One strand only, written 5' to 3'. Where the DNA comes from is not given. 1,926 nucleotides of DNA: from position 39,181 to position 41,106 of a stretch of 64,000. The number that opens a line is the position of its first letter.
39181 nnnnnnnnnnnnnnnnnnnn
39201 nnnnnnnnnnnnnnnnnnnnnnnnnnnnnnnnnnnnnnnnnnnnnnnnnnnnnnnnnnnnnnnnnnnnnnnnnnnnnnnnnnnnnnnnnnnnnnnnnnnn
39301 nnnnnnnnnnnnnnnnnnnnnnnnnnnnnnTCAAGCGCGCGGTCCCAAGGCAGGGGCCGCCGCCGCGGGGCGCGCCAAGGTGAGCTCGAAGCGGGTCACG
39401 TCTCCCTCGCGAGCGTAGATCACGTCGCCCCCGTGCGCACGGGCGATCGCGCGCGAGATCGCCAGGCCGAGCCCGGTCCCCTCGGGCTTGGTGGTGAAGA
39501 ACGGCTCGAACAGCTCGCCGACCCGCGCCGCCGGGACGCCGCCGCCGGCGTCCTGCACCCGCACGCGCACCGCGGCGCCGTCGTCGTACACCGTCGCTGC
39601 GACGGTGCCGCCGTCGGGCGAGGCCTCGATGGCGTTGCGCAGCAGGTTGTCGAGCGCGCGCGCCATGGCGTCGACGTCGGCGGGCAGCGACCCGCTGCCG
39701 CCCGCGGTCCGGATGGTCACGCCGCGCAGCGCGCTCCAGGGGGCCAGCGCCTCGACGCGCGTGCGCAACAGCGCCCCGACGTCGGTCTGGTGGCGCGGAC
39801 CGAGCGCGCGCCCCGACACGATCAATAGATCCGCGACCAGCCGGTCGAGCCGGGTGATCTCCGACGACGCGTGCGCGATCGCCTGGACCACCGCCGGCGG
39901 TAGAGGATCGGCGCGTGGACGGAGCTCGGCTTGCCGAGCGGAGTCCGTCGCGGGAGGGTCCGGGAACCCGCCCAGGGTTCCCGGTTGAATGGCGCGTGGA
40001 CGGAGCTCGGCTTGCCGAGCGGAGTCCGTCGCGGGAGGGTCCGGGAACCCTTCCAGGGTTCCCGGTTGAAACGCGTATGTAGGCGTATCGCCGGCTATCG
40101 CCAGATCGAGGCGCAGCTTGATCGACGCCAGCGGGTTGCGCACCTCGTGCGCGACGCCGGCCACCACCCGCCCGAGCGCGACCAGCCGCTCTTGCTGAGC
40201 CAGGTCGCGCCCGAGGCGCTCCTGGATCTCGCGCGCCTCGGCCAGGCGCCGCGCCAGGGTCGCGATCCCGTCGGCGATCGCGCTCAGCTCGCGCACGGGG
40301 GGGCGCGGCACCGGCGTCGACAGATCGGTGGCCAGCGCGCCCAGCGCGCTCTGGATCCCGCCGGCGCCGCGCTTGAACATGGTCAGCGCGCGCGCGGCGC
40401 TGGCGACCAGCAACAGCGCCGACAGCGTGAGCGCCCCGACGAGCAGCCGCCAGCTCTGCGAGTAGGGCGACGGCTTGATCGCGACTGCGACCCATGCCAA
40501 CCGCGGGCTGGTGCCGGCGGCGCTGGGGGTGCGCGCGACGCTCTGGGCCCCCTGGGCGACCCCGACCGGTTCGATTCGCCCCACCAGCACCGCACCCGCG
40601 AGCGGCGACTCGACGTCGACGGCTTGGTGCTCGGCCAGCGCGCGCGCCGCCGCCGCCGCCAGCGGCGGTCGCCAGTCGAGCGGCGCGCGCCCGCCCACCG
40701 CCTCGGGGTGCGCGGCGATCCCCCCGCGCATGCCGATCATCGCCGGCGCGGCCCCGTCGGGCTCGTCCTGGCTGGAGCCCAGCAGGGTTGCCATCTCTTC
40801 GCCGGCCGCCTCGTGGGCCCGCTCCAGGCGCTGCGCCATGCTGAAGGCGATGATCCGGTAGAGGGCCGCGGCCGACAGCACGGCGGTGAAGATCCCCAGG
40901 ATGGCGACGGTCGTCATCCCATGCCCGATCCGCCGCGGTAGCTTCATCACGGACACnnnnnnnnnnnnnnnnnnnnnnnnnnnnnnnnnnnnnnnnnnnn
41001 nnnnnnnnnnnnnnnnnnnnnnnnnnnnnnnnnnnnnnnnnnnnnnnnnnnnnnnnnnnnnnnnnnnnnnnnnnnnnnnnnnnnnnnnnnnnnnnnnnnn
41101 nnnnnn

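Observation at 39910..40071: Structured REP-like repeat inserted in-frame, in tandem, inside a sensor histidine kinase gene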

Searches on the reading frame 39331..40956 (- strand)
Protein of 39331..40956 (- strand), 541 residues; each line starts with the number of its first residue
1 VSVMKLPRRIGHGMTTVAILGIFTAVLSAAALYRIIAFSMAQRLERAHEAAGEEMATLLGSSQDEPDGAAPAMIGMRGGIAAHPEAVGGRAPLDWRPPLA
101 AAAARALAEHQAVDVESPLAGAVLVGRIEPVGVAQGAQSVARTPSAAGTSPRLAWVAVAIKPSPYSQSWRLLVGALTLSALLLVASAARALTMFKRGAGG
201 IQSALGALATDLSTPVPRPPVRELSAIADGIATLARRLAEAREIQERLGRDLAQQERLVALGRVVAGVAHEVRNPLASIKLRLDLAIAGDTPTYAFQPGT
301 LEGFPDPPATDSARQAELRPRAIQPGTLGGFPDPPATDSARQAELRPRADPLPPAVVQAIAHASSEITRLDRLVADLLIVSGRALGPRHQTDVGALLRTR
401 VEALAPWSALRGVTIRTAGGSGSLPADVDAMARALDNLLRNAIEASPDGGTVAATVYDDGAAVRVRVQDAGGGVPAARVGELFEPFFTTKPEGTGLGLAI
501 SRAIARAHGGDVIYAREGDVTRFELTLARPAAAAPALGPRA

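Call 12: find_homologous_proteins(query=window:39331-40956:-, max_evalue=1e-10)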
Query window:39331-40956:- (541 aa): 2647 proteins with E <= 1e-10 among 8000 candidates; the best 120 are listed.
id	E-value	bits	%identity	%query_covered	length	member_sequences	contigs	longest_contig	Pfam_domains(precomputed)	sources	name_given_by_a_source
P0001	0.0e+0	1095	100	98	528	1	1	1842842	PF02518.32,PF00512.32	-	-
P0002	1.9e-270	916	85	97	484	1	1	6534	PF02518.32,PF00512.32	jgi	jgi:signal transduction histidine kinase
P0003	5.6e-230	783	74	99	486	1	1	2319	PF02518.32,PF00512.32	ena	-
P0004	3.5e-225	767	74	97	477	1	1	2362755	PF02518.32,PF00512.32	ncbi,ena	-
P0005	1.9e-221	754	73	98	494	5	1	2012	PF02518.32,PF00512.32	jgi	jgi:signal transduction histidine kinase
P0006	2.3e-219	748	72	97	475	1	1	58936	PF02518.32,PF00512.32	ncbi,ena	-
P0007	4.9e-219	747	74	98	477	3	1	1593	PF02518.32,PF00512.32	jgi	jgi:signal transduction histidine kinase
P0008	1.9e-217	741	72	97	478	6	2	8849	PF02518.32,PF00512.32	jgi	jgi:signal transduction histidine kinase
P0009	2.8e-216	737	72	97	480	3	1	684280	PF02518.32,PF00512.32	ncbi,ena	-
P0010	3.4e-216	737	75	52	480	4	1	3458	PF02518.32,PF00512.32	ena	-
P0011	3.4e-205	701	70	97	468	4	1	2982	PF02518.32,PF00512.32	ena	-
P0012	3.3e-194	665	67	98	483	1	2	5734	PF02518.32,PF00512.32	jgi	-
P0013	4.3e-194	664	68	98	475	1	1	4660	PF02518.32,PF00512.32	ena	-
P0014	1.7e-192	659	67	97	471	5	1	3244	PF02518.32,PF00512.32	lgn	-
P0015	1.1e-191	656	67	98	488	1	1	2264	PF02518.32,PF00512.32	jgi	-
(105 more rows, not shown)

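Call 14: find_encoding_contigs(protein=P0002, flank=3000, max_places=3)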
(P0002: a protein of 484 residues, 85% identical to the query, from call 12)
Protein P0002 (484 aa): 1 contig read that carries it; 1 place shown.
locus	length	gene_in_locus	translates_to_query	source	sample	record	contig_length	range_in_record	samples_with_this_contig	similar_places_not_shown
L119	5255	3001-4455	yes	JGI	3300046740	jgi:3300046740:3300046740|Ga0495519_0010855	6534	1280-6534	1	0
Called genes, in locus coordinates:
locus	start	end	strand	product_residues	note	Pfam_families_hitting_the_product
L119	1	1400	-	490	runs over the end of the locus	PF25917:BSH_RND, PF25973:BSH_CzcB (weak), PF25876:HH_MFP_RND, PF25944:Beta-barrel_RND, PF25967:RND-MFP_C, PF25989:YknX_C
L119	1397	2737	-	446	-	PF02321:OEP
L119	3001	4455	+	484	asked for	PF00512:HisKA, PF02518:HATPase_c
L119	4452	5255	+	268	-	?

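Call 15: find_encoding_contigs(protein=P0005, flank=2000, max_places=3)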
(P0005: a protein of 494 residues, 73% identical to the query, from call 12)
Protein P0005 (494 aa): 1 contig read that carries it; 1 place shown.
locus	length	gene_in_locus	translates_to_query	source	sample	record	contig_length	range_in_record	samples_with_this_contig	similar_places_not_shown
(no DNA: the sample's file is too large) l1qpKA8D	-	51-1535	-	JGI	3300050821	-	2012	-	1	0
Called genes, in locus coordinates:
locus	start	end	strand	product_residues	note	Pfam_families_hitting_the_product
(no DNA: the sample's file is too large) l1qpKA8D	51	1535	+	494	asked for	PF00512:HisKA (weak), PF02518:HATPase_c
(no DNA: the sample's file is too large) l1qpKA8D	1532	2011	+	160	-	?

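Call 36: find_encoding_contigs(protein=P0001, flank=10000, max_places=2)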
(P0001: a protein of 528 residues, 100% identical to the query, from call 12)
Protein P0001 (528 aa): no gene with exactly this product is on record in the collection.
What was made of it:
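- Tried and rejected: Source contig: look-up via the window's own protein was not on record (call 36).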

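Call 51: search_protein_families(library=pfam, max_evalue=0.001, proteins=[window:39331-40956:-])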
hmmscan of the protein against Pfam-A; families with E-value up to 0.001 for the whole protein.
window:39331-40956:- (541 aa): 2 families
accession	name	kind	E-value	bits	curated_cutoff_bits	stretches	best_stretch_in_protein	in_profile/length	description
PF02518.31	HATPase_c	-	2.1e-21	76.9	26.4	1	427-528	2-108/111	Histidine kinase-, DNA gyrase B-, and HSP90-like ATPase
PF00512.31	HisKA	-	2.5e-07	31.1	26.9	1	261-286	2-27/66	His Kinase A (phospho-acceptor) domain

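Call 60: find_encoding_contigs(protein=P0004, flank=10000, max_places=1)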
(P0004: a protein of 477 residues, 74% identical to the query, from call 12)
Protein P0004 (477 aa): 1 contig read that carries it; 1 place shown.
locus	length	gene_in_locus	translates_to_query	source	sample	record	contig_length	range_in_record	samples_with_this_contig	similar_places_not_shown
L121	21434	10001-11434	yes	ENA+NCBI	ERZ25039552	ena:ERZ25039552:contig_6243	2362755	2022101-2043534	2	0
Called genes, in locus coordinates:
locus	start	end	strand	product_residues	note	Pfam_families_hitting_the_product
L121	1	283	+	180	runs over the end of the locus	-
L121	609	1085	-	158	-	PF00873:ACR_tran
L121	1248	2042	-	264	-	PF00873:ACR_tran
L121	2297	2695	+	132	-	-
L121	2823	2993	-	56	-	PF00873:ACR_tran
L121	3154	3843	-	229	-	-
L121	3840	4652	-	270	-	PF00873:ACR_tran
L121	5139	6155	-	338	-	PF00873:ACR_tran, PF03176:MMPL, PF02355:SecD_SecF_C (weak)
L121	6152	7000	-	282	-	PF00873:ACR_tran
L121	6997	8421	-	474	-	PF25917:BSH_RND, PF25876:HH_MFP_RND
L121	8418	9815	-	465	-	PF02321:OEP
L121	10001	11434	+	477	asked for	PF00512:HisKA, PF02518:HATPase_c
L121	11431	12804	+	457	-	PF00072:Response_reg, PF00158:Sigma54_activat, PF14532:Sigma54_activ_2, PF25601:AAA_lid_14, PF02954:HTH_8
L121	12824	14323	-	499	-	PF07470:Glyco_hydro_88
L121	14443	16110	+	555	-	-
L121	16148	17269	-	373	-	PF13385:Laminin_G_3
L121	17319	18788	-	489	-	PF00478:IMPDH, PF00571:CBS, PF00977:His_biosynth (faint), PF03060:NMO (weak), PF01070:FMN_dh (weak), PF01645:Glu_synthase (weak)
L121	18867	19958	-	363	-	-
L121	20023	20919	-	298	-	PF26956:ACT_ACR_D1 (faint), PF01842:ACT (weak), PF13291:ACT_4 (faint), PF24931:ACT_ACR9_3rd, PF01842:ACT (weak)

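Call 61: predict_structure(alignment_id=A1)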
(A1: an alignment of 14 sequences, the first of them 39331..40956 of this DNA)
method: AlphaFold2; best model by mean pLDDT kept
length: 541 residues; sequences in the alignment: 14
mean_pLDDT: 62.3   pTM: 0.37
mean pLDDT of the five models: 62.3, 60.6, 60.2, 59.4, 56.8
residues with pLDDT >= 90: 33; 70-90: 171; 50-70: 188; < 50: 149
segments of 3 or more residues with pLDDT < 50: 1-7, 134-148, 199-201, 214-222, 248-259, 290-348, 478-486, 489-491, 532-541
pLDDT, mean of each block of 10 residues (from residue 1): 41 59 66 66 78 78 54 71 78 86 87 87 87 47 41 85 58 57 58 52 54 45 52 54 48 48 50 53 55 31 28 31 29 39 43 64 57 53 64 93 86 85 85 87 78 90 87 52 47 60 80 77 85 40 32
secondary structure, 60 per line:
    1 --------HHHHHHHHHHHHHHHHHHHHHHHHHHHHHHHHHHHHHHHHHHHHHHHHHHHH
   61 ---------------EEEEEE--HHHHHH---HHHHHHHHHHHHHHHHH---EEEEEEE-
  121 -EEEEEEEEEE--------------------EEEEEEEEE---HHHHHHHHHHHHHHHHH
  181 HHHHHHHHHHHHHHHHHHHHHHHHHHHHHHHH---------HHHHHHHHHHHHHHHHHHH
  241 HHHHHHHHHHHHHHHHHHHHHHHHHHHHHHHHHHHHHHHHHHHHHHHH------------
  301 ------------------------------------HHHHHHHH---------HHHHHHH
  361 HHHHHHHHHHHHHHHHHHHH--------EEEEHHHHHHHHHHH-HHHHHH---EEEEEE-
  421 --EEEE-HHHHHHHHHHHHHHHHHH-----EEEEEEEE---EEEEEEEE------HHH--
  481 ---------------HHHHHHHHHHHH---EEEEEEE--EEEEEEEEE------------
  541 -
elements in order: H9-60 E76-81 H84-89 H93-109 E113-119 E122-131 E152-160 H164-212 H222-288 H337-344 H354-380 E389-392 H393-403 H405-410 E414-419 E423-426 H428-445 E451-458 E462-469 H496-507 E511-517 E520-528
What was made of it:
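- The AF2 model has helix, disordered 290-348, helix (call 61).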

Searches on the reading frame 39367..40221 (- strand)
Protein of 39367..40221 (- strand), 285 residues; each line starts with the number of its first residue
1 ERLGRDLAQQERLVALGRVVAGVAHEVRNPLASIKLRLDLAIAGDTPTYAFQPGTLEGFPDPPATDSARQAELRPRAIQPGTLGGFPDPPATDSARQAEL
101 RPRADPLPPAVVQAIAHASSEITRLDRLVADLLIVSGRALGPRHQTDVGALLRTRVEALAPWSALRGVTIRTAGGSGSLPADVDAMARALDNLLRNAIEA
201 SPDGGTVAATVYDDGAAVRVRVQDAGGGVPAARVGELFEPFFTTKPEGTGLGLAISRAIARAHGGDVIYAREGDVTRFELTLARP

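Call 66: search_solved_structures(query=window:39367-40221:-, max_evalue=0.00001, show_alignments=2)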
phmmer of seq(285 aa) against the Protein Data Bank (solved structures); distinct sequences matched with E-value up to 0.00001: 40.
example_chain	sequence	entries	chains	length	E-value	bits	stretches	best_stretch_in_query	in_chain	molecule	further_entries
9jfj_A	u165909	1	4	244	2.9e-30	109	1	118-281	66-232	Sensor histidine kinase ZraS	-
9p6i_A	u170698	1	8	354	2.2e-21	79.9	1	179-279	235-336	histidine kinase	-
3a0r_A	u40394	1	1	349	2.7e-18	69.8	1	179-269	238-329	Sensor protein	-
3d36_A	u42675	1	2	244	5.9e-17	65.4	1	118-267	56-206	Sporulation kinase B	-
8u4x_A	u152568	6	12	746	5.5e-16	62.2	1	123-280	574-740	histidine kinase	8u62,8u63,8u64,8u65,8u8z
5c93_A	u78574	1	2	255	2.6e-15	60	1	181-280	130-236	Histidine kinase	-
4u7n_A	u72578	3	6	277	3e-15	59.8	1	181-280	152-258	Histidine protein kinase sensor protein | Histidine kinase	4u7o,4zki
4gcz_A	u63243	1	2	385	8.3e-15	58.3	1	101-268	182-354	Blue-light photoreceptor, Sensor protein fixL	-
8a7f_A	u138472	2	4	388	1.1e-14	57.9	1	101-268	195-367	Putative Sensory box protein,Sensor protein FixL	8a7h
8a3u_A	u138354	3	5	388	1.1e-14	57.9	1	101-268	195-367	Putative Sensory box protein,Sensor protein FixL | Putative Sensory box protein,Putative Sensory box protein,Sensor protein FixL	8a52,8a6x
3a0t_A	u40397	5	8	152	1.1e-14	57.9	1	180-269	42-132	Sensor protein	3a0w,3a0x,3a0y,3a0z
4i5s_A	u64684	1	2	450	4.1e-14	56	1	180-282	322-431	Putative histidine kinase CovS; VicK-like protein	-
7zp0_A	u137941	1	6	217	5.5e-13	52.3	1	120-282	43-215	Sensor protein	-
3sl2_A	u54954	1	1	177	5.7e-13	52.3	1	181-281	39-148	Sensor histidine kinase yycG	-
5idj_A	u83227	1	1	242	9.3e-13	51.6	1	213-279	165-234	Histidine kinase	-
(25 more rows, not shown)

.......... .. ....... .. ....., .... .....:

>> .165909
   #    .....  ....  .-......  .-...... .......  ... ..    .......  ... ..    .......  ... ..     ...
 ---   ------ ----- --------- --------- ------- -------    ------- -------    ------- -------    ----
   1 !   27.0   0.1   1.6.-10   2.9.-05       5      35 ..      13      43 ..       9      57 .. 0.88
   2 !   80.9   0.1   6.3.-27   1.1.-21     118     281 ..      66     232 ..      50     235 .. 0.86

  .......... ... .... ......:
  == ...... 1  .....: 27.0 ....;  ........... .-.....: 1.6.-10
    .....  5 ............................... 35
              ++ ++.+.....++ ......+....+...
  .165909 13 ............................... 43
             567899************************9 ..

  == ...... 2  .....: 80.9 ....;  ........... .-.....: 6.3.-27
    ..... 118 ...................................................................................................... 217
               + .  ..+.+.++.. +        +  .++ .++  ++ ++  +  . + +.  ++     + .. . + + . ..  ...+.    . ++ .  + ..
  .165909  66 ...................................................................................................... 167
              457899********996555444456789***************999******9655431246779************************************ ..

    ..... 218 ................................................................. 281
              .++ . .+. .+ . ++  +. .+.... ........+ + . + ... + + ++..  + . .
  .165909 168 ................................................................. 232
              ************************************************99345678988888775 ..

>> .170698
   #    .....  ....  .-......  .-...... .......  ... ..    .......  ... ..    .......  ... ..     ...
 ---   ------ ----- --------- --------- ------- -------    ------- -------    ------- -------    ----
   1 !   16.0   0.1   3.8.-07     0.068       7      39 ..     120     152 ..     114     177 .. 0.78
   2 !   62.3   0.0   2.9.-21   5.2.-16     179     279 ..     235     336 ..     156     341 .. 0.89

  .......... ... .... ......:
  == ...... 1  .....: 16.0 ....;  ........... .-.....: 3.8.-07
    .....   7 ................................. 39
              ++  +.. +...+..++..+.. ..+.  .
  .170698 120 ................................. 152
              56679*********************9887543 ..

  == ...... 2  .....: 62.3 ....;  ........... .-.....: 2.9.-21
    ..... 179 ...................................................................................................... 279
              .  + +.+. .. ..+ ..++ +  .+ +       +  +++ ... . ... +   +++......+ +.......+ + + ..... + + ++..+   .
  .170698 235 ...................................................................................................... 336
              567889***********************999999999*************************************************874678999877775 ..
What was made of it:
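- The solved ZraS structure aligns in two blocks either side of the insert (call 66).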
